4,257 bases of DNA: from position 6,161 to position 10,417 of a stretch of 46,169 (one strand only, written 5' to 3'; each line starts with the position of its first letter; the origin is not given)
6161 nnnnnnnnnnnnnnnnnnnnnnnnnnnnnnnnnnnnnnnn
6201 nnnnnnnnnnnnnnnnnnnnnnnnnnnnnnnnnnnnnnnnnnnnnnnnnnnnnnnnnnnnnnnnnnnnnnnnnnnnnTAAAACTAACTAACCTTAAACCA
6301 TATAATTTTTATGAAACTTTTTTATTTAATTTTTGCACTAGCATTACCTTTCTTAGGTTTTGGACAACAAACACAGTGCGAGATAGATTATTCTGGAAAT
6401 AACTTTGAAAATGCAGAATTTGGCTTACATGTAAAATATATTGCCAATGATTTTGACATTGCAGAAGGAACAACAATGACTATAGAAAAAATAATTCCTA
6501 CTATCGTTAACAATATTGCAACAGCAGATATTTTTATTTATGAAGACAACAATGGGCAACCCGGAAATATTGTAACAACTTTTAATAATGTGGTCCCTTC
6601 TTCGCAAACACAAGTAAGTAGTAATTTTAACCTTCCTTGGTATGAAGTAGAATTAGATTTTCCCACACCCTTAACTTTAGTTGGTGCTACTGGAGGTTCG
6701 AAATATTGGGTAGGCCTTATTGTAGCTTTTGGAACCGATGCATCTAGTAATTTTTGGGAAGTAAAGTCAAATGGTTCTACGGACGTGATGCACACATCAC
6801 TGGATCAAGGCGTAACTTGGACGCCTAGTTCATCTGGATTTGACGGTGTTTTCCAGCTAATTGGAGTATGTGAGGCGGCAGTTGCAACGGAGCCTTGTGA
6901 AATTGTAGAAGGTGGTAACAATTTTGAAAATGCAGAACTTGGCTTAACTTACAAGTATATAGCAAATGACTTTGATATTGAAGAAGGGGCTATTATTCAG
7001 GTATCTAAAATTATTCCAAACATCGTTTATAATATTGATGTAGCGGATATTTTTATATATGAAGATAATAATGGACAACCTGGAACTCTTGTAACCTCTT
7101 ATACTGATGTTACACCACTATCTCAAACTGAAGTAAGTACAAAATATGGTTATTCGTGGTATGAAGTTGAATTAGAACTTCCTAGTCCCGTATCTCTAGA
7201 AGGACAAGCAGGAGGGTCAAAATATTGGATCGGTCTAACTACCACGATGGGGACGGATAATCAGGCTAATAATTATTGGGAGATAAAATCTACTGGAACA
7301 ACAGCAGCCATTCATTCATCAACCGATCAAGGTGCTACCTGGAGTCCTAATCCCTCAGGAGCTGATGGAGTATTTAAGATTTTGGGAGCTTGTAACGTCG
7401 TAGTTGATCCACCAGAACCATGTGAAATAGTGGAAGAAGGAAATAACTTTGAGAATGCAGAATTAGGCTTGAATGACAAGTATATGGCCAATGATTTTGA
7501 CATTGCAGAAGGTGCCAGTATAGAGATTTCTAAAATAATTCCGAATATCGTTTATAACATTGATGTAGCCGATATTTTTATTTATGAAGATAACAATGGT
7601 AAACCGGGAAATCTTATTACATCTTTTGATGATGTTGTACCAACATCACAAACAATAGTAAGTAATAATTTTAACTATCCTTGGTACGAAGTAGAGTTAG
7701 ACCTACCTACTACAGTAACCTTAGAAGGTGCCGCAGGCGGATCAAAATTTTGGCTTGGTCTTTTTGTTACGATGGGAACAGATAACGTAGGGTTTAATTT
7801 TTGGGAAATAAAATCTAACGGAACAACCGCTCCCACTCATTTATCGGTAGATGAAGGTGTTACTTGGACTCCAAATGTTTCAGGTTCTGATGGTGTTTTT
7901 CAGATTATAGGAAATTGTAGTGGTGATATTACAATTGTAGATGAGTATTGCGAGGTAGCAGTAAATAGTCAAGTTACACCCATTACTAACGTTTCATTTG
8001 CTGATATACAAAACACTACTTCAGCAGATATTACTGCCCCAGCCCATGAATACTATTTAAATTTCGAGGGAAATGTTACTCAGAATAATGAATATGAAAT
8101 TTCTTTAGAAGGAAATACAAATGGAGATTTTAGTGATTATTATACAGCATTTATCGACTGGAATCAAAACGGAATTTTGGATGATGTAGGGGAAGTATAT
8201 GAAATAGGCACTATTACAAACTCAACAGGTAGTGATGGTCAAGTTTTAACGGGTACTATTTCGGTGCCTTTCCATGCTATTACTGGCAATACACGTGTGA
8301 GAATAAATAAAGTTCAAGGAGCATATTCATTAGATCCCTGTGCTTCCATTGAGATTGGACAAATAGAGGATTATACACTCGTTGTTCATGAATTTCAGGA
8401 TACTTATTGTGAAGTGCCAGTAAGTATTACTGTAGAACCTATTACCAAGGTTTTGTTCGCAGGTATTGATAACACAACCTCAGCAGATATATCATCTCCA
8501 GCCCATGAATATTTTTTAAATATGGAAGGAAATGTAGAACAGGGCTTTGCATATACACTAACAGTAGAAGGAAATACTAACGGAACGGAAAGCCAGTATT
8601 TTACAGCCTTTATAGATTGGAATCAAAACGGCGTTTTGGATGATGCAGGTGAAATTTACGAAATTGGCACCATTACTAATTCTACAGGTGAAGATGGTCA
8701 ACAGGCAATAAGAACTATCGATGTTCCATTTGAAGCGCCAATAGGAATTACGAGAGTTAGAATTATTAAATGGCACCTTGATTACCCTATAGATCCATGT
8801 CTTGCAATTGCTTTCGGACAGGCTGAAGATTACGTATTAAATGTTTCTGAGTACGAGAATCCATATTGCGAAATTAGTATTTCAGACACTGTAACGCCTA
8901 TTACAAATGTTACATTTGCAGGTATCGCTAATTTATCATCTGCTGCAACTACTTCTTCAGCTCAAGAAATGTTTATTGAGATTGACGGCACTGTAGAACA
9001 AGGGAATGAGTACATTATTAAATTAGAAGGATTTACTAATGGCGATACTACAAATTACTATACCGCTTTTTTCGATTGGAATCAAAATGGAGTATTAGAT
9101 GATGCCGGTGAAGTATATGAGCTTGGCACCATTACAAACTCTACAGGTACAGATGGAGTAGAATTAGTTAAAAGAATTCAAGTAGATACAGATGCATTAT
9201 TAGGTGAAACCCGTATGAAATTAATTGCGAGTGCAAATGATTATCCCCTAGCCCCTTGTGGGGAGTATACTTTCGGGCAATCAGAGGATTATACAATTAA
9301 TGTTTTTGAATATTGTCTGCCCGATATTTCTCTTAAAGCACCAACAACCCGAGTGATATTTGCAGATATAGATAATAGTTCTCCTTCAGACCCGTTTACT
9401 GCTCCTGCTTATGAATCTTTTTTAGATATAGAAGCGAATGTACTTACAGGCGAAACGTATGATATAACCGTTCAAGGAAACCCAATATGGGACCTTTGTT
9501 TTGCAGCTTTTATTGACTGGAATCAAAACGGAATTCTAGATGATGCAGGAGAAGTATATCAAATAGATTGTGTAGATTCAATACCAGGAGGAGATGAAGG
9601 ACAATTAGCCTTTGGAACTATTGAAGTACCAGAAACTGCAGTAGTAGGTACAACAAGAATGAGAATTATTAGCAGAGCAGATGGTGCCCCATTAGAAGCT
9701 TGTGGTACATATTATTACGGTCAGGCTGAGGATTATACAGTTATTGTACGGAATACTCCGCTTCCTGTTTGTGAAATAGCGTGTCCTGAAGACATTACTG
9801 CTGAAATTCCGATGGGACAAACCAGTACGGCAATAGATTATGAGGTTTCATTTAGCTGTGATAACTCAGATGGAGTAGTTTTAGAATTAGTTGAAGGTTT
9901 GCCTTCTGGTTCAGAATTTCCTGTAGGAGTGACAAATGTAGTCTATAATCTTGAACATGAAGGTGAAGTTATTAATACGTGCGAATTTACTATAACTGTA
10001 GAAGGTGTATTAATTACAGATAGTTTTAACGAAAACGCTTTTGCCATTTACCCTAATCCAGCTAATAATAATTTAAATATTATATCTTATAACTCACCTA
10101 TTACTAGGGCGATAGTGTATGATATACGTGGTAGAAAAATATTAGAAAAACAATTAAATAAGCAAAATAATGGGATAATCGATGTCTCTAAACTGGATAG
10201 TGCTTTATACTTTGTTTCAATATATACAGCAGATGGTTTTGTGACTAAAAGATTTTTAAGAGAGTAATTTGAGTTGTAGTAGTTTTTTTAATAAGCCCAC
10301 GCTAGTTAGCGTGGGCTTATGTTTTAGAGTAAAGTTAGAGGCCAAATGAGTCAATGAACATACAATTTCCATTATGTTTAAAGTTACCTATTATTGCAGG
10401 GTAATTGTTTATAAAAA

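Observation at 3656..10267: Tandem pair of giant GEVED-module T9SS surface proteins. The second is built by internal duplication (3 x 525 bp plus 5 x ~450 bp modules)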

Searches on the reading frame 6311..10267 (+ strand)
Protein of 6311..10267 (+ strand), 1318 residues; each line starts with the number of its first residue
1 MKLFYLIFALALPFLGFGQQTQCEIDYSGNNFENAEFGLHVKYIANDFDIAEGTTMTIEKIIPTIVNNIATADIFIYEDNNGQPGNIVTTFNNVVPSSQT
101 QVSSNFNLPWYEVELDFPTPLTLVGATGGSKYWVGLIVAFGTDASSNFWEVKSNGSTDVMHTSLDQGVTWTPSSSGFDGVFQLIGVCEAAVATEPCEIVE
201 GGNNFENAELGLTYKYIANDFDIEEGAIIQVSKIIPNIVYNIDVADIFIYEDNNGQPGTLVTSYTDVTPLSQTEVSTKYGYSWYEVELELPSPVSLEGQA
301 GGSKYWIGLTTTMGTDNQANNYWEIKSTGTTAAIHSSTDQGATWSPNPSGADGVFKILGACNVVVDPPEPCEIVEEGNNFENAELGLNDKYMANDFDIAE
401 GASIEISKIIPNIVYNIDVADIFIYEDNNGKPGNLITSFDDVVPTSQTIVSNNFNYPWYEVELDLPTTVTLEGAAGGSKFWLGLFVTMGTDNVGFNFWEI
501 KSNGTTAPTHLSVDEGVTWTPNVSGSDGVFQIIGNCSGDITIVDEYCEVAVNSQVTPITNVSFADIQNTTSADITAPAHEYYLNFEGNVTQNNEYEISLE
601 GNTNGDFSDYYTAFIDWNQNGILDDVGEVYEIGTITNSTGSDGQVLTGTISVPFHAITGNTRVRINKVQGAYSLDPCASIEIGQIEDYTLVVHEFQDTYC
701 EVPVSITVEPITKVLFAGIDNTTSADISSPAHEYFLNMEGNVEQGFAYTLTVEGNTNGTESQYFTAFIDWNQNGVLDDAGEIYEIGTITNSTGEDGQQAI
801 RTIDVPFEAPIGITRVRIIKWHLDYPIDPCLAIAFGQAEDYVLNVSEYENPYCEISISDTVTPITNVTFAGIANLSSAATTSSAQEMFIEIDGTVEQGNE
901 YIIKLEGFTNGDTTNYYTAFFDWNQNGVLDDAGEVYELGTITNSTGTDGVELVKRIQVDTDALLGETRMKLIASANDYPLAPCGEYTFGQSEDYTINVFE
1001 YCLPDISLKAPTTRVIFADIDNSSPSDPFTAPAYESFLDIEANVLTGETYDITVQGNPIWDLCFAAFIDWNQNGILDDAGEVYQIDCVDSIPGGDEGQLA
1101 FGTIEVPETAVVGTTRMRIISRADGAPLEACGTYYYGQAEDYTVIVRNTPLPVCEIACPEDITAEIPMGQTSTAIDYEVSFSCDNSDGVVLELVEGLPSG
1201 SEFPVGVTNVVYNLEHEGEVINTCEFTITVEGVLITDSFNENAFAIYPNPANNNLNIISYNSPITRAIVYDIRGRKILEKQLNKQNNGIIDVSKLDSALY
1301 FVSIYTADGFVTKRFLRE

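Call 5: search_protein_families(library=pfam, proteins=[window:6311-10267:+], max_evalue=0.01)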
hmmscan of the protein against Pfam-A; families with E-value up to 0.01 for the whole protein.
window:6311-10267:+ (1318 aa): 4 families
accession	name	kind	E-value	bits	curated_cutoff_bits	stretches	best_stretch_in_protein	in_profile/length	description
PF20009.4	GEVED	-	2.7e-63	211.2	24.4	4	610-690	1-77/78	GEVED domain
PF18962.6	Por_Secre_tail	-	1.5e-12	48.1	27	1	1246-1315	1-73/75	Secretion system C-terminal sorting domain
PF02494.22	HYR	-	3.7e-10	40.4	21.7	1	1156-1230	8-81/81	HYR domain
PF02012.26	BNR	-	0.00018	21.4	27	0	337-346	3-12/12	BNR/Asp-box repeat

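Call 8: search_protein_families(library=ncbifam, proteins=[window:6311-10267:+], max_evalue=0.01)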
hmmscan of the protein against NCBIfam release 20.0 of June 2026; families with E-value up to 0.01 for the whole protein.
window:6311-10267:+ (1318 aa): 4 families
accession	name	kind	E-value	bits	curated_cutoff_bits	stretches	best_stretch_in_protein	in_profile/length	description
TIGR04183.1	Por_Secre_tail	domain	9.1e-13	48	23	1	1246-1316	1-70/72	T9SS type A sorting domain-containing protein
NF038113.1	T9SSA_dep_M36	equivalog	7.1e-12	44.3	885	1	1228-1313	773-864/869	T9SS-dependent M36 family metallopeptidase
NF041539.1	choice_anch_R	domain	0.00018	21.5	30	0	424-525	54-138/155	choice-of-anchor R domain-containing protein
NF033708.1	T9SS_Cterm_ChiA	domain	0.00039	20.3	40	1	1267-1313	4-50/55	T9SS sorting signal type C domain-containing protein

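Call 14: find_encoding_contigs(protein=window:6311-10267:+, flank=10000, max_places=6)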
Protein window:6311-10267:+ (1318 aa): no gene with exactly this product is on record in the collection.

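Call 15: find_homologous_proteins(query=window:6311-10267:+, max_evalue=1e-10)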
Query window:6311-10267:+ (1318 aa): 15 proteins with E <= 1e-10 among 8000 candidates.
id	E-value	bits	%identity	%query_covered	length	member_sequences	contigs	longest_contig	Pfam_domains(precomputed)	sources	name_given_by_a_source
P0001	0.0e+0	3009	100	100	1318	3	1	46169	PF02494.23,PF20009.5,PF18962.8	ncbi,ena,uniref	ncbi:GEVED domain-containing protein [uncultured Marixanthomonas sp.]|uniref:GEVED domain-containing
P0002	0.0e+0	2077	67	100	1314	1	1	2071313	PF02494.23,PF20009.5,PF18962.8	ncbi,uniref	ncbi:GEVED domain-containing protein [Aequorivita sp. Q41]|uniref:GEVED domain-containing protein n=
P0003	0.0e+0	2057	66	100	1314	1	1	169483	PF02494.23,PF20009.5,PF18962.8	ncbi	-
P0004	0.0e+0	2051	68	100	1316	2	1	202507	PF02494.23,PF20009.5,PF18962.8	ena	-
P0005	0.0e+0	1346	66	67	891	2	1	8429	PF02494.23,PF20009.5,PF18962.8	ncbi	ncbi:GEVED domain-containing protein, partial [Aequorivita viscosa]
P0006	0.0e+0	1329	52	79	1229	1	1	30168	PF02494.23,PF20009.5,PF18962.8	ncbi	-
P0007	0.0e+0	1299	60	72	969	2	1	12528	PF02494.23,PF20009.5,PF18962.8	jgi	jgi:hypothetical protein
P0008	3.4e-149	517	32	46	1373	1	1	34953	PF20009.5,PF18962.8,PF00041.28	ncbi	-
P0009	5.5e-82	294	37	15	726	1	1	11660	PF02494.23,PF20009.5,PF18962.8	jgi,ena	-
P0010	7.8e-72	261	32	16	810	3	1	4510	PF02494.23,PF20009.5,PF18962.8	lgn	-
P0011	1.3e-67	247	41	23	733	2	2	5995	PF20009.5,PF18962.8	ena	-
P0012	3.5e-23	99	27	23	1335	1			PF20009.5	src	-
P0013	4.1e-23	99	44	7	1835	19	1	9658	PF13573.13,PF20009.5,PF18962.8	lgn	-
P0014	7.7e-15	72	32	15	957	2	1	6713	PF18962.8,PF20251.5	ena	-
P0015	1.7e-14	71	32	13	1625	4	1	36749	PF16655.13,PF20009.5,PF18962.8,PF25788.3,PF19081.7,PF00041.28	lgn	-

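Call 16: find_encoding_contigs(protein=P0002, flank=10000, max_places=2)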
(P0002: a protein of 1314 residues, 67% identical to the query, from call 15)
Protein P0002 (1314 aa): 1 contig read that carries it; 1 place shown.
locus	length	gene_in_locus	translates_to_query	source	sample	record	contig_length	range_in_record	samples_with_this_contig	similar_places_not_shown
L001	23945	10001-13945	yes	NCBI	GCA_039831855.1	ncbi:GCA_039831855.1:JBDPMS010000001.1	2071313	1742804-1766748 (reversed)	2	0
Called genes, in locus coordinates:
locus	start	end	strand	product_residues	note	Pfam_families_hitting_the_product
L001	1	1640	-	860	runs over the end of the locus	PF07675:Cleaved_Adhesin, PF16656:Pur_ac_phosph_N (faint), PF00041:fn3 (weak), PF18962:Por_Secre_tail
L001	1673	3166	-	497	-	PF14312:FG-GAP_2, PF18962:Por_Secre_tail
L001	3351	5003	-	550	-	PF00515:TPR_1 (faint), PF13181:TPR_8 (faint), PF13424:TPR_12, PF13374:TPR_10 (faint)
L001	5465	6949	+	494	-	PF00196:GerE (faint)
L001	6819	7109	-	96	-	-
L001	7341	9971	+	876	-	PF20009:GEVED, PF18962:Por_Secre_tail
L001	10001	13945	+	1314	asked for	PF20009:GEVED, PF02494:HYR, PF18962:Por_Secre_tail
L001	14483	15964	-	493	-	PF14312:FG-GAP_2, PF18962:Por_Secre_tail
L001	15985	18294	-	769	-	PF14870:PSII_BNR (faint), PF25852:DUF6242_C (faint), PF02012:BNR (faint), PF15902:Sortilin-Vps10, PF18962:Por_Secre_tail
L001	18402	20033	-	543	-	PF07719:TPR_2 (faint), PF13424:TPR_12 (weak)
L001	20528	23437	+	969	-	-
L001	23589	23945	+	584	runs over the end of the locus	-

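Call 17: find_encoding_contigs(protein=P0004, flank=10000, max_places=2)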
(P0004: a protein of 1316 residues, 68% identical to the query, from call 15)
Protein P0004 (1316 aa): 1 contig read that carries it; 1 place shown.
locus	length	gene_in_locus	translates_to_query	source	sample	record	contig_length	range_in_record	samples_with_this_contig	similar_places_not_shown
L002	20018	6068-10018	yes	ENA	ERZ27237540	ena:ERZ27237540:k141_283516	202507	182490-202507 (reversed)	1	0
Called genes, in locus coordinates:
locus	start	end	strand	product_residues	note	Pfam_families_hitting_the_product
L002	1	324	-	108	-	?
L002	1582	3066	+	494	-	PF13424:TPR_12 (faint)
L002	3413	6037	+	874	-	PF20009:GEVED, PF18962:Por_Secre_tail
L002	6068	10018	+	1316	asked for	PF20009:GEVED, PF02494:HYR, PF18962:Por_Secre_tail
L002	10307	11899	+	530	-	PF26689:FIDD (faint), PF18962:Por_Secre_tail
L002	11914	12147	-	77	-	PF19589:DUF6095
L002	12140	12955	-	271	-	PF20741:GKRP-like_C (faint), PF13580:SIS_2 (weak), PF22198:GKRP_SIS_2 (weak), PF22645:GKRP_SIS_N, PF01380:SIS (weak)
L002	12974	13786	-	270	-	PF14054:DUF4249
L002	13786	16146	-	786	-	PF13620:CarboxypepD_reg, PF13715:CarbopepD_reg_2, PF07715:Plug, PF00593:TonB_dep_Rec_b-barrel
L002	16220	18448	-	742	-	PF03971:IDH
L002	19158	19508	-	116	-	PF01245:Ribosomal_L19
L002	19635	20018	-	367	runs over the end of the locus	PF02129:Peptidase_S15, PF20434:BD-FAE (faint), PF00561:Abhydrolase_1, PF12697:Abhydrolase_6, PF00326:Peptidase_S9 (weak), PF01738:DLH (faint), PF12146:Hydrolase_4, PF08840:BAAT_C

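Call 18: find_encoding_contigs(protein=P0006, flank=10000, max_places=2)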
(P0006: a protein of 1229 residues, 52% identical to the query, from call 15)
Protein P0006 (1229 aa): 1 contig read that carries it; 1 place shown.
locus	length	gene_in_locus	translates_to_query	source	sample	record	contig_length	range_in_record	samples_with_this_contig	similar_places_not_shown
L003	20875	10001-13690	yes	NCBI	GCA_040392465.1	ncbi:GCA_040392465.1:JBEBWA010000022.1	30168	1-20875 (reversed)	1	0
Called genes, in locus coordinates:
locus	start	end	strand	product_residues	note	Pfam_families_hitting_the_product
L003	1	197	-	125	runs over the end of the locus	PF01272:GreA_GreB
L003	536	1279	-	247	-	PF00072:Response_reg, PF04397:LytTR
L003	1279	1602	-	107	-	PF13239:2TM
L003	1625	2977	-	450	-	PF06580:His_kinase, PF13239:2TM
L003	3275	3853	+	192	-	PF27456:NudK_N, PF00293:NUDIX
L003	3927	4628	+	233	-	PF01144:CoA_trans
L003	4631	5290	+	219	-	PF01144:CoA_trans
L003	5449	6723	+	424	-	PF13505:OMP_b-brl (weak), PF00691:OmpA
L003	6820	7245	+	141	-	PF03061:4HBT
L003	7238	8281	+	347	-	PF00425:Chorismate_bind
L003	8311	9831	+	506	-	PF13424:TPR_12 (faint)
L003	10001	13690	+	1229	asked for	PF20009:GEVED, PF02494:HYR (weak), PF18962:Por_Secre_tail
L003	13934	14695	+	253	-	PF02585:PIG-L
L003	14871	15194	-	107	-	PF00893:Multi_Drug_Res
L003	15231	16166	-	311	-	PF19420:DDAH_eukar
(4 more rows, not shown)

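Call 66: find_encoding_contigs(protein=P0008, flank=8000, max_places=2)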
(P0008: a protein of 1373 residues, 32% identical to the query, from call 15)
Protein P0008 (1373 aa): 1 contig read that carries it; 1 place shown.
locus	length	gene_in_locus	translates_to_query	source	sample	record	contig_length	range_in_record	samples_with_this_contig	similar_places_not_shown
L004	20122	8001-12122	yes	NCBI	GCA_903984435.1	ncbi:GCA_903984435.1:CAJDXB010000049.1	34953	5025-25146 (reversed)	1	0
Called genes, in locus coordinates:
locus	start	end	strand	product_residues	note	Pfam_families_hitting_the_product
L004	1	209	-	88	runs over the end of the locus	-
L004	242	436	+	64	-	-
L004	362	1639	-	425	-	PF02844:GARS_N, PF01071:GARS_A, PF02843:GARS_C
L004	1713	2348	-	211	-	PF00578:AhpC-TSA, PF08534:Redoxin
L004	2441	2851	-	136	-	PF06491:Disulph_isomer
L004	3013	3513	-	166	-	PF00383:dCMP_cyt_deam_1, PF14437:MafB19-deam, PF14439:Bd3614-deam (weak)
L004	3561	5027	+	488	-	-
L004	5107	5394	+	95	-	PF00152:tRNA-synt_2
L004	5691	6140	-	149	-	-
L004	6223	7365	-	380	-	PF14696:Glyoxalase_5 (weak), PF00903:Glyoxalase (weak), PF13669:Glyoxalase_4, PF00903:Glyoxalase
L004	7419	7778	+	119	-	-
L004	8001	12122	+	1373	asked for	PF00041:fn3 (weak), PF20009:GEVED, PF00041:fn3, PF20009:GEVED, PF18962:Por_Secre_tail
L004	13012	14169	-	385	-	PF20510:HgmA_N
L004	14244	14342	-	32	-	-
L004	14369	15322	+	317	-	PF01073:3Beta_HSD, PF01370:Epimerase, PF02719:Polysacc_synt_2 (weak), PF04321:RmlD_sub_bind, PF16363:GDP_Man_Dehyd, PF07993:NAD_binding_4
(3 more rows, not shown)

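Call 67: find_encoding_contigs(protein=P0007, flank=8000, max_places=2)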
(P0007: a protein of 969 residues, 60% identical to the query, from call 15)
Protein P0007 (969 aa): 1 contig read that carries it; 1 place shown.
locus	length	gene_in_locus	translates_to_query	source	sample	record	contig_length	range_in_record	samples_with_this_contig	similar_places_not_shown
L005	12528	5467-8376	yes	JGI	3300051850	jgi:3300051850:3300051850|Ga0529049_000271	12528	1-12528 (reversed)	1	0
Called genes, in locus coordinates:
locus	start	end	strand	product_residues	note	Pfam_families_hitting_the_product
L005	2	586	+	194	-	?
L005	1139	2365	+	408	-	PF21033:RMD1-3 (faint), PF07719:TPR_2 (faint), PF13424:TPR_12 (faint), PF13181:TPR_8 (weak)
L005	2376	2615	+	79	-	-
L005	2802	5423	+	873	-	PF20009:GEVED, PF18962:Por_Secre_tail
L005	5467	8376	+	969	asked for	PF20009:GEVED, PF02494:HYR, PF18962:Por_Secre_tail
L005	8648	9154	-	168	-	PF00515:TPR_1 (faint), PF07719:TPR_2 (faint)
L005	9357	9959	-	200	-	PF01797:Y1_Tnp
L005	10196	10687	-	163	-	-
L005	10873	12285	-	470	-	PF07693:KAP_NTPase, PF24883:NPHP3_N (faint)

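Call 74: find_related_loci(query=window:6311-10267:+, collection=genome_contigs, flank=10000)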
Query window:6311-10267:+ (1318 aa) in genome_contigs; peptide patterns used: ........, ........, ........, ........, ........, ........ (x = any residue, [..] = any of these).
67 stretches matched a pattern; 10 encode a relative of the query (tblastn E <= 1e-3); 10 distinct loci.
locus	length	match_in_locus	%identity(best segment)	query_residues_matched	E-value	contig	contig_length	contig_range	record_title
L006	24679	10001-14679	66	1-1317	0e+0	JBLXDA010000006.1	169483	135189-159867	MAG: Aequorivita sp. isolate ES18-03 S18maxbin_out.016RE.5K@6, whole genome shotgun sequence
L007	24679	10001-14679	67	1-1318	0e+0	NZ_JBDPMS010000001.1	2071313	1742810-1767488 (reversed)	Aequorivita sp. Q41 NODE_1_length_2071313_cov_283.730301, whole genome shotgun sequence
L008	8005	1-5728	66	65-1317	0e+0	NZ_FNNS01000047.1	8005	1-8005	Aequorivita viscosa strain CGMCC 1.11023, whole genome shotgun sequence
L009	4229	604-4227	64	1-1179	6e-166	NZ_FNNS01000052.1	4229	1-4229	Aequorivita viscosa strain CGMCC 1.11023, whole genome shotgun sequence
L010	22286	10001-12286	31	537-1200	6e-40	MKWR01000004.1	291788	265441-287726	MAG: Lysobacterales bacterium 63-13 scnpilot_p_inoc_scaffold_136, whole genome shotgun sequence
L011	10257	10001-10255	74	1-433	8e-33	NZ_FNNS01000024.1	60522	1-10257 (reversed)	Aequorivita viscosa strain CGMCC 1.11023, whole genome shotgun sequence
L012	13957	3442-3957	37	542-1154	8e-19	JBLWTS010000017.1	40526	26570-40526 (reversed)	MAG: Aequorivita sp. isolate EA07-05 A07maxbin.015RE.5K@17, whole genome shotgun sequence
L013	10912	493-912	36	558-1147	3e-17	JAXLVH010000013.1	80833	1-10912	MAG: Flavobacteriales bacterium isolate STL-BAC51 C2.61.fa-13, whole genome shotgun sequence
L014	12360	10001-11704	36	528-1230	1e-14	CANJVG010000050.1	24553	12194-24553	MAG: Bacteroidetes bacterium isolate RH-23may17-913 genome assembly, contig: RH-23may17-C14671, whole genome shotgun seq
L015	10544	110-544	38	613-1146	4e-12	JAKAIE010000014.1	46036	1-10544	MAG: Nitrospirae bacterium isolate WY3.bin163 NODE_1100_length_46036_cov_5.490296, whole genome shotgun sequence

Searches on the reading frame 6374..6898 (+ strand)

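Call 12: search_protein_families(library=pfam, proteins=[window:6374-6898:+], max_evalue=10)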
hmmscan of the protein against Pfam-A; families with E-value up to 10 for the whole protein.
window:6374-6898:+ (175 aa): 0 families

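Call 13: search_protein_families(library=ncbifam, proteins=[window:6374-6898:+], max_evalue=10)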
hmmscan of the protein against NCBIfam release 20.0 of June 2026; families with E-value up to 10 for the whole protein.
window:6374-6898:+ (175 aa): 1 family
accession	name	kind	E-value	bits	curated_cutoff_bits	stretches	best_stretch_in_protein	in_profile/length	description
NF041539.1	choice_anch_R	domain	0.087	12.8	30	1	50-155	49-146/155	choice-of-anchor R domain-containing protein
